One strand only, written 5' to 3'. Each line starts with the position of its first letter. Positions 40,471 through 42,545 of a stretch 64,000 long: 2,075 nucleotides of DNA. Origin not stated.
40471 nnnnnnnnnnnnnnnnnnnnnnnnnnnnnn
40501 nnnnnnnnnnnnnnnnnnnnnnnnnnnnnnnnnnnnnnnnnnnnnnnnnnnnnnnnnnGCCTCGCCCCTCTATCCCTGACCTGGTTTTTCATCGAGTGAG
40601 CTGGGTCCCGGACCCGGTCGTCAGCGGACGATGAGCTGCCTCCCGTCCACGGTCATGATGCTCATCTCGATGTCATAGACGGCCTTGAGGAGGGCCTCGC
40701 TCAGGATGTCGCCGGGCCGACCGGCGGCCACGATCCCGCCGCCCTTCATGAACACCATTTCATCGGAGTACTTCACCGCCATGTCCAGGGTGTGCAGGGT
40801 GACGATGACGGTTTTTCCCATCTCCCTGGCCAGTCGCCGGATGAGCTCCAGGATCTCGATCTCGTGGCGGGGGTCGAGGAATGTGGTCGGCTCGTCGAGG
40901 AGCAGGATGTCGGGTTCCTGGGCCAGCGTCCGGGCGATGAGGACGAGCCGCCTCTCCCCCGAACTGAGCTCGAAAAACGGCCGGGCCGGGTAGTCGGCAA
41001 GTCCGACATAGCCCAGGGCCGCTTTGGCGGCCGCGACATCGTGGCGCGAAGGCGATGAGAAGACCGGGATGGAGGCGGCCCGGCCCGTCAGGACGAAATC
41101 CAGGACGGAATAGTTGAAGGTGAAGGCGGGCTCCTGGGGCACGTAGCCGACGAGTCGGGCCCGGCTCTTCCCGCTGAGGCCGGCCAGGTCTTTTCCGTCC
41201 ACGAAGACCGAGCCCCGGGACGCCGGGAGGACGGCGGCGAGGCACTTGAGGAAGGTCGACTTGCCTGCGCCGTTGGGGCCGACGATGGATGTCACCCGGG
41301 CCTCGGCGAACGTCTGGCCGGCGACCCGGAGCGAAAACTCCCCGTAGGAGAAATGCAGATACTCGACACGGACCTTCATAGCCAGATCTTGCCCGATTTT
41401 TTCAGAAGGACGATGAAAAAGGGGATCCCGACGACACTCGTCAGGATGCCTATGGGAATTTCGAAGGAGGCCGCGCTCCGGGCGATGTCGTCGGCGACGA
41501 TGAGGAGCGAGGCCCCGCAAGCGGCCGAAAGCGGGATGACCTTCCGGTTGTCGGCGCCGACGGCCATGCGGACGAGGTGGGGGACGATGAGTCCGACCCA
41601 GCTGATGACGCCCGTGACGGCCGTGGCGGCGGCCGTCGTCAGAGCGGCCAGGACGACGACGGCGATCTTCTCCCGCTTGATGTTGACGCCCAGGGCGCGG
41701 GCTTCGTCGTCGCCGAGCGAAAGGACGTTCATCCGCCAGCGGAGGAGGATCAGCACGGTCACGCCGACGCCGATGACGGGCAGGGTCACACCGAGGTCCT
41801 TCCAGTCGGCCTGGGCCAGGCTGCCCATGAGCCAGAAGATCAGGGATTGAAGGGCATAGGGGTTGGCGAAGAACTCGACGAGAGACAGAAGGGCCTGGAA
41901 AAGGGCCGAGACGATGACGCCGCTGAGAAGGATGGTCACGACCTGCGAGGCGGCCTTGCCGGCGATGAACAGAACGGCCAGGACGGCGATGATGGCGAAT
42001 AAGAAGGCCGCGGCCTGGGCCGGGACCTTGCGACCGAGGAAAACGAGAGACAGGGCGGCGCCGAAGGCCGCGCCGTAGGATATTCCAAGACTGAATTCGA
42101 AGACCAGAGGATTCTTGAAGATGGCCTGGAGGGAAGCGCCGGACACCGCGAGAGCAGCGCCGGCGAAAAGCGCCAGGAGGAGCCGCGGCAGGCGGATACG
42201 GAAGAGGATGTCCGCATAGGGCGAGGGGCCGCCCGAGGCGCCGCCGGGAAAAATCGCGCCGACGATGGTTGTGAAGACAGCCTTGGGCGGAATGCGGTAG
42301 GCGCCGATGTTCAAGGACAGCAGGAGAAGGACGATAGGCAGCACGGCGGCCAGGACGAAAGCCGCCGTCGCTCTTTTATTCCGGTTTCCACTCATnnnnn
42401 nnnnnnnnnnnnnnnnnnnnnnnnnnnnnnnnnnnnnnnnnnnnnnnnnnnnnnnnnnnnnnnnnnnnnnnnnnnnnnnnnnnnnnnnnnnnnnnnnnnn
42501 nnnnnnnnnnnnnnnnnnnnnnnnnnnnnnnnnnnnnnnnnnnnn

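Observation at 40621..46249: GH20 hexosaminidase translationally coupled to a CBM9/DOMON-like protein and a FecBCD-type ABC importer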

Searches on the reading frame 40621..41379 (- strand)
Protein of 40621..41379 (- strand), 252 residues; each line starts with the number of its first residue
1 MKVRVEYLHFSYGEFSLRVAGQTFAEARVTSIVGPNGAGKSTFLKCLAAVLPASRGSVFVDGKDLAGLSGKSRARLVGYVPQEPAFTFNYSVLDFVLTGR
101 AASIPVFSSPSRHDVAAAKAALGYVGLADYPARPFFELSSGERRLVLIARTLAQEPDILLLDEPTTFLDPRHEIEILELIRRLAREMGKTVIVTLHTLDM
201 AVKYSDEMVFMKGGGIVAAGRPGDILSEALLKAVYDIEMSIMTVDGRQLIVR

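Call 5: search_protein_families(library=pfam, proteins=[window:40621-41379:-], max_evalue=0.01)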
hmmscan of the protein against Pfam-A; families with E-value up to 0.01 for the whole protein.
window:40621-41379:- (252 aa): 11 families
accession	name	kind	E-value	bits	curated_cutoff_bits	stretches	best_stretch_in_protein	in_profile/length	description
PF00005.33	ABC_tran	-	1.7e-27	97.1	25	1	23-166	7-137/137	ABC transporter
PF13304.12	AAA_21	-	6.3e-16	59.7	27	2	121-194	221-296/304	AAA domain, putative AbiEii toxin, Type IV TA system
PF02463.25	SMC_N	-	1.8e-07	31.2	40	1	26-52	23-49/220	RecF/RecN/SMC N terminal domain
PF13476.12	AAA_23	-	5.7e-06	27.5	27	1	26-51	18-43/201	AAA domain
PF13175.12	AAA_15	-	1.3e-05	25.4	32.1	1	29-63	25-63/374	AAA ATPase domain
PF13555.12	AAA_29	-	4.2e-05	23.6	27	1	24-54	19-49/61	P-loop containing region of AAA domain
PF13401.12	AAA_22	-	0.00079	20.2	27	1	27-73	5-33/130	AAA domain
PF13514.12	AAA_27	-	0.0013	18.8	22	1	11-51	10-50/206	AAA domain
PF13604.12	AAA_30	-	0.0016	18.7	27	1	26-59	17-50/191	AAA domain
PF25199.1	nSTAND_NTPase5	-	0.0045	17.3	34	0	20-56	34-71/145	Novel STAND NTPase 5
PF13479.12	AAA_24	-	0.0078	16.5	27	0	31-49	6-24/195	AAA domain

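Call 6: search_protein_families(library=ncbifam, proteins=[window:40621-41379:-], max_evalue=0.01)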
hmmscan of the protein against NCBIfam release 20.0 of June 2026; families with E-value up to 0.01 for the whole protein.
window:40621-41379:- (252 aa): 199 families (the best 25 are shown)
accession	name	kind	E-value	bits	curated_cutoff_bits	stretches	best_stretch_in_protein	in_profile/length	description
TIGR03873.1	F420-0_ABC_ATP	hypoth_equivalog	3.8e-57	193.5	372.4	1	23-243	23-242/256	putative F420-0 ABC transporter ATP-binding protein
NF007082.0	PRK09536.1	equivalog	1.8e-55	188.7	537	1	24-242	26-243/402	corrinoid ABC transporter ATPase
NF008409.0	PRK11231.1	equivalog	2.9e-55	187.4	375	1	1-243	1-243/255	Fe(3+) dicitrate ABC transporter ATP-binding protein FecE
NF010068.0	PRK13548.1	equivalog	1.4e-53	181.7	261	1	23-245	27-250/261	heme ABC transporter ATP-binding protein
NF052485.1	sider_ATP_EitC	equivalog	3.2e-46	157.8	485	1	25-242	26-239/251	siderophore ABC transporter ATP-binding protein EitC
NF007863.0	PRK10575.1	equivalog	7.9e-46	156.5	433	1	19-243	29-253/265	Fe3+-hydroxamate ABC transporter ATP-binding protein FhuC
NF007606.0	PRK10253.1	equivalog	1.1e-43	149.6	497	1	2-242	7-248/266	iron-enterobactin ABC transporter ATP-binding protein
TIGR03771.1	anch_rpt_ABC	equivalog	8.8e-43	146.6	268.8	1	29-239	8-213/223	anchored repeat-type ABC transporter ATP-binding subunit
TIGR02315.1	ABC_phnC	equivalog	2.5e-42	145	266.1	1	4-235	3-242/243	phosphonate ABC transporter ATP-binding protein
NF053840.1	MnTportMntADein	equivalog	1.7e-38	132.6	400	1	3-235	2-229/240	manganese ABC transporter ATP-binding protein MntA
TIGR04521.1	ECF_ATPase_2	equivalog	8.6e-36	123.4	330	1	22-229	26-236/279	energy-coupling factor transporter ATPase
NF040873.1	AztA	equivalog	1.1e-33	116.4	220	1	22-205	13-186/191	zinc ABC transporter ATP-binding protein AztA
NF011630.0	PRK15056.1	equivalog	7.1e-33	114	393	1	10-223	16-226/274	manganese/iron ABC transporter ATP-binding protein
TIGR04520.1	ECF_ATPase_1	equivalog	1.9e-32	112.7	315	1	5-229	3-227/269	energy-coupling factor transporter ATPase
TIGR01188.1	drrA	subfamily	3.2e-32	112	312.45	1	25-227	17-213/302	daunorubicin resistance ABC transporter, ATP-binding protein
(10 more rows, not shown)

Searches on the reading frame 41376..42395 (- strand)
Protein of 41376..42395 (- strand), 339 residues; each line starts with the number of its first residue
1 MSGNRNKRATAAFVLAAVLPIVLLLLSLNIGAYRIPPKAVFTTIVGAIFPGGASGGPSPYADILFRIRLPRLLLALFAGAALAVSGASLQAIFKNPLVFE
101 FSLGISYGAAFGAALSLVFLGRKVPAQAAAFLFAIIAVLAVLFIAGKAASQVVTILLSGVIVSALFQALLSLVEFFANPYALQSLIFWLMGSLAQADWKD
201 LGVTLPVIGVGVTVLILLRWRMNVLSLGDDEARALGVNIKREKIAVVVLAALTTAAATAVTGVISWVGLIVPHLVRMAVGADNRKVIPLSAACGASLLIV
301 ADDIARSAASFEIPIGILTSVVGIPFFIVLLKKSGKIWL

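Call 5: search_protein_families(library=pfam, proteins=[window:41376-42395:-], max_evalue=0.01)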
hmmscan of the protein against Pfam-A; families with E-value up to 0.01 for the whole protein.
window:41376-42395:- (339 aa): 2 families
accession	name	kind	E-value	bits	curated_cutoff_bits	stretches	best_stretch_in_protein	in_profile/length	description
PF01032.23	FecCD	-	4.7e-85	285.8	26.5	1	21-333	3-311/311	FecCD transport family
PF00950.22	ABC-3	-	8.8e-06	25.9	20.1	1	101-300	34-227/258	ABC 3 transport family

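Call 6: search_protein_families(library=ncbifam, proteins=[window:41376-42395:-], max_evalue=0.01)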
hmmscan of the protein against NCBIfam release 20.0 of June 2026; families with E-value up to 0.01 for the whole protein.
window:41376-42395:- (339 aa): 16 families
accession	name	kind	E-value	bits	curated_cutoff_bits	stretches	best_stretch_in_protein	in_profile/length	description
NF007081.0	PRK09535.1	equivalog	2.3e-67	227.9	461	1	62-333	89-360/366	vitamin B12 ABC transporter permease BtuC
NF003001.0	PRK03784.1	equivalog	2e-58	198.1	334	1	5-335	11-329/332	vitamin B12 ABC transporter permease BtuC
TIGR03869.1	F420-0_ABCperm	hypoth_equivalog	1.3e-53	182.4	437.35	1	62-334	47-321/325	putative F420-0 ABC transporter permease subunit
NF007872.0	PRK10577.2-3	equivalog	1.2e-51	176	727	1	4-333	9-330/676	Fe(3+)-hydroxamate ABC transporter permease FhuB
NF007299.0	PRK09777.1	equivalog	1.8e-51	175.3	406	1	13-332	6-315/318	Fe(3+) dicitrate ABC transporter permease subunit FecD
NF007871.0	PRK10577.2-2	equivalog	2.1e-51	175.3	899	1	22-334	22-331/679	Fe(3+)-hydroxamate ABC transporter permease FhuB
NF007866.0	PRK10577.1-2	equivalog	4.7e-50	170.6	554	1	61-334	388-663/666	Fe(3+)-hydroxamate ABC transporter permease FhuB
NF008407.0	PRK11228.1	equivalog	4.2e-49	167.2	396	1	43-333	36-328/330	iron-dicitrate ABC transporter permease FecC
NF007867.0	PRK10577.1-3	subfamily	1.3e-47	162.6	849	1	53-334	421-705/710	Fe(3+)-hydroxamate ABC transporter permease FhuB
NF007760.0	PRK10441.1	equivalog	1.8e-45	155.5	428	1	7-334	8-329/335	Fe(3+)-siderophore ABC transporter permease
NF007759.0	PRK10440.1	equivalog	8.5e-40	137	422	1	7-333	6-325/330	iron-enterobactin ABC transporter permease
NF007870.0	PRK10577.2-1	equivalog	2.1e-37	129.1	1355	1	62-336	398-675/678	Fe(3+)-hydroxamate ABC transporter permease FhuB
NF007868.0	PRK10577.1-5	equivalog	8.2e-37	127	943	1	63-335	391-665/666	Fe(3+)-hydroxamate ABC transporter permease FhuB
NF007873.0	PRK10577.2-4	equivalog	1.1e-36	126.8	1012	1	62-333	369-642/646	Fe(3+)-hydroxamate ABC transporter permease FhuB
NF007865.0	PRK10577.1-1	equivalog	2.1e-36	125.6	1107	1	64-334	386-658/660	Fe(3+)-hydroxamate ABC transporter permease FhuB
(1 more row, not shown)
